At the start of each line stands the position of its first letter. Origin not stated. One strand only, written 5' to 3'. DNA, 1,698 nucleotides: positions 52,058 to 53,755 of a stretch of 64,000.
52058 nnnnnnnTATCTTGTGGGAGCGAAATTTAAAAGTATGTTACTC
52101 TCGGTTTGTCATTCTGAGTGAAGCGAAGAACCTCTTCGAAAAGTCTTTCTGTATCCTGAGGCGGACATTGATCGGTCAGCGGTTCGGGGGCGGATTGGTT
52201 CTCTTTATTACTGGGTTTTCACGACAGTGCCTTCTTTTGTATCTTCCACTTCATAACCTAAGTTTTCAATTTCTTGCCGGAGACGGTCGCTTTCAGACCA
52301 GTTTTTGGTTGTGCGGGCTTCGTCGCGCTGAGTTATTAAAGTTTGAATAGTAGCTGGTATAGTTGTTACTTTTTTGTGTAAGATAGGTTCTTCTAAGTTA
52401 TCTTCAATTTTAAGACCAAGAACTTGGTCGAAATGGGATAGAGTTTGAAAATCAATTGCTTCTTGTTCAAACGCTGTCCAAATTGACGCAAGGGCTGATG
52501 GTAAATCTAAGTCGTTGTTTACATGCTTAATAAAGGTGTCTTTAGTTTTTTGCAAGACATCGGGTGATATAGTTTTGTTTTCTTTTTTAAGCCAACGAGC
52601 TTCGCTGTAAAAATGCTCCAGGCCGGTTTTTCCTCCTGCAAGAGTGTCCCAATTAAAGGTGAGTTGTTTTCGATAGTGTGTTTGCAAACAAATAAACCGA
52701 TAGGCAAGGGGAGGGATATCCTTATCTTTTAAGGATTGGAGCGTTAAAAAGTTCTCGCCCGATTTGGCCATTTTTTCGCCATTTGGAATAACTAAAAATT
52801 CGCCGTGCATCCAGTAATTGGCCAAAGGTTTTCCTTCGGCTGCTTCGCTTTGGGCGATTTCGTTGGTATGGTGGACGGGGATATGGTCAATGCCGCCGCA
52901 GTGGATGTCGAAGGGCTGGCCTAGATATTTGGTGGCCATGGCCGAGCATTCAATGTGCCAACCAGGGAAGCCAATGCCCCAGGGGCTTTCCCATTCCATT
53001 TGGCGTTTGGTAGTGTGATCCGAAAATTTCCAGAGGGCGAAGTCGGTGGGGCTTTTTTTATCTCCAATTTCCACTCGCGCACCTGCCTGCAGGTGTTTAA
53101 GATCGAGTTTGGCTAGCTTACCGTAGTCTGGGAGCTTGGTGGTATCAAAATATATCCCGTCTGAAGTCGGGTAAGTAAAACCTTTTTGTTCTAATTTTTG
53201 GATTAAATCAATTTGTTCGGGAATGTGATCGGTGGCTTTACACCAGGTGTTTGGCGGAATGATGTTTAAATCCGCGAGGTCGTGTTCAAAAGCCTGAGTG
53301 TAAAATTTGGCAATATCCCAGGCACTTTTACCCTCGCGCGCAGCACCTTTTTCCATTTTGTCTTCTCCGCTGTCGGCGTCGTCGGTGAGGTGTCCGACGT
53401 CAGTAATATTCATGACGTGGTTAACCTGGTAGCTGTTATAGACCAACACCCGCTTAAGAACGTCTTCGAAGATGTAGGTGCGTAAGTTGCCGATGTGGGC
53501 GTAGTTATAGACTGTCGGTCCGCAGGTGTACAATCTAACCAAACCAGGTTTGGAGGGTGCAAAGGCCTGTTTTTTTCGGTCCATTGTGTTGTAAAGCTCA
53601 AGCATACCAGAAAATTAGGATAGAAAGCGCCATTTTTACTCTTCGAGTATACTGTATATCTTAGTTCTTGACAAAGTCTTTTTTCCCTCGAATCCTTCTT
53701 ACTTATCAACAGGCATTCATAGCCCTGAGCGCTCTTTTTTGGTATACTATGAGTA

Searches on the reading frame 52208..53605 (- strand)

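Call 85: search_protein_families(library=pfam, proteins=[window:52208-53605:-], max_evalue=0.00001)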
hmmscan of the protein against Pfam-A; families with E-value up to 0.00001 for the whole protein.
window:52208-53605:- (465 aa): 3 families
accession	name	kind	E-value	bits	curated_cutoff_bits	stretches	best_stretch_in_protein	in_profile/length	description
PF01406.26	tRNA-synt_1e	-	5.9e-93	312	27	1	15-323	2-297/301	tRNA synthetases class I (C) catalytic domain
PF23493.1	CysS_C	-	8.5e-07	29.4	23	1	416-459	4-47/51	Cysteinyl-tRNA ligase anticodon binding domain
PF09334.17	tRNA-synt_1g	-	1.2e-06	28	20.1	0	33-156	11-125/391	tRNA synthetases class I (M)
